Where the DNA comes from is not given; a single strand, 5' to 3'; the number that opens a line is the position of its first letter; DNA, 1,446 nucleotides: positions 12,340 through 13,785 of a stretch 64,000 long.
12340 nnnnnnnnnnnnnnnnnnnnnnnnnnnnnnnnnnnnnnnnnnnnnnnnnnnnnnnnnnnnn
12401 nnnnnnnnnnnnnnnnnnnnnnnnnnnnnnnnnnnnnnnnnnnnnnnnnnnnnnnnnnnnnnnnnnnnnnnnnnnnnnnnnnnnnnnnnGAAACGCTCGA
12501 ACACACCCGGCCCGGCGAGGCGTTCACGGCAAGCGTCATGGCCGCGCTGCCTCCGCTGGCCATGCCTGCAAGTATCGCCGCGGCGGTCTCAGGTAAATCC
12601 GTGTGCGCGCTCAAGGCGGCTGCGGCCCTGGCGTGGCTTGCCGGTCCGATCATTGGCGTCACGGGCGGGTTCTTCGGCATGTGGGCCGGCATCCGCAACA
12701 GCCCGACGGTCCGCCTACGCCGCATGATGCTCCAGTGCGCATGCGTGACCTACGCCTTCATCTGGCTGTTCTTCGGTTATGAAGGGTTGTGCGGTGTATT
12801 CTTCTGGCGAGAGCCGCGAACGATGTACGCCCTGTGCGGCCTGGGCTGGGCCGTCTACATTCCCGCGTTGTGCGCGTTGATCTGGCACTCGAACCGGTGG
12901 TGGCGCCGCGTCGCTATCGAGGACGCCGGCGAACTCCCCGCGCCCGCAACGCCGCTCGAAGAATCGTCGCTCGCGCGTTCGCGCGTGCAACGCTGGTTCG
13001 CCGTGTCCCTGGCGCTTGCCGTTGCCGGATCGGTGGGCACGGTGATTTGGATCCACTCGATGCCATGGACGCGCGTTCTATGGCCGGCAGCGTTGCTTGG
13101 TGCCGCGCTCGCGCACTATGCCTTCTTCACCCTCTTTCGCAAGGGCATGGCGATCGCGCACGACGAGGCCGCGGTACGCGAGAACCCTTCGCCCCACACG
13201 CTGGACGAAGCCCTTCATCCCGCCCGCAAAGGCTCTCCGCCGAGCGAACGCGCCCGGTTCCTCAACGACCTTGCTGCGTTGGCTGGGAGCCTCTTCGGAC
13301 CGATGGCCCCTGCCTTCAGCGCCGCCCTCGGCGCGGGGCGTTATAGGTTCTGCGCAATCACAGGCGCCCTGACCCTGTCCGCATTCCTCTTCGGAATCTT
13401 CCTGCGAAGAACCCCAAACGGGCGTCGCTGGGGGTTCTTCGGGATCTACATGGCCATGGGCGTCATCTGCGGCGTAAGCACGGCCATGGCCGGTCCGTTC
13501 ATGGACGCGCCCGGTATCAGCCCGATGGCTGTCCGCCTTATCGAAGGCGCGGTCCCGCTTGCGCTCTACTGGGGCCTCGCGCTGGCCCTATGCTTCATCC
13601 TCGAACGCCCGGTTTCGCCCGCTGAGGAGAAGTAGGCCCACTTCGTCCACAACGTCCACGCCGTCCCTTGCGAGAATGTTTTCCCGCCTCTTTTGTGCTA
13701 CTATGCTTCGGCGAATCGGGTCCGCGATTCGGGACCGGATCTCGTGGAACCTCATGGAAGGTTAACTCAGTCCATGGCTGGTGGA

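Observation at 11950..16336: ECF sigma factor fused to a polytopic membrane domain, directly followed by a Ser/Thr kinase carrying a fourfold extracellular repeat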

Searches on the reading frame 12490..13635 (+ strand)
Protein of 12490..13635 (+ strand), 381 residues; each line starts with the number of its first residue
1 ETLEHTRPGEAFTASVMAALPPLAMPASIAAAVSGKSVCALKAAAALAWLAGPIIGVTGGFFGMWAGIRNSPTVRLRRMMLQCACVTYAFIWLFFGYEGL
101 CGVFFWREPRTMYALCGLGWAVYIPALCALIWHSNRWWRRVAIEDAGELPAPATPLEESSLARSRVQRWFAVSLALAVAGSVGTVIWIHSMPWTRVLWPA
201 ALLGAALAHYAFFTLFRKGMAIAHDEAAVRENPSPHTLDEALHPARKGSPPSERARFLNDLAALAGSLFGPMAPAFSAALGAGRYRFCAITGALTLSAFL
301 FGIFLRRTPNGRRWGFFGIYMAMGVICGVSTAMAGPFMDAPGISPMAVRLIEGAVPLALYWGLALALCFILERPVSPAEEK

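Call 25: search_protein_families(library=pfam, proteins=[window:12490-13635:+], max_evalue=10)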
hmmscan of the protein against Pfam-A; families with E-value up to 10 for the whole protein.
window:12490-13635:+ (381 aa): 0 families

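Call 64: search_solved_structures(query=window:12505-13635:+, max_evalue=1)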
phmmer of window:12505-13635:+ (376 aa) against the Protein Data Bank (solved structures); distinct sequences matched with E-value up to 1: 0.

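Call 73: find_related_loci(query=A4, collection=metagenome_contigs, flank=4000)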
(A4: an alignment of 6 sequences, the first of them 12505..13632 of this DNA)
Query A4 (376 aa) in metagenome_contigs; peptide patterns used: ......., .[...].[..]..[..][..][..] (x = any residue, [..] = any of these).
164 stretches matched a pattern; 1 encode a relative of the query (tblastn E <= 1e-3); 1 distinct loci.
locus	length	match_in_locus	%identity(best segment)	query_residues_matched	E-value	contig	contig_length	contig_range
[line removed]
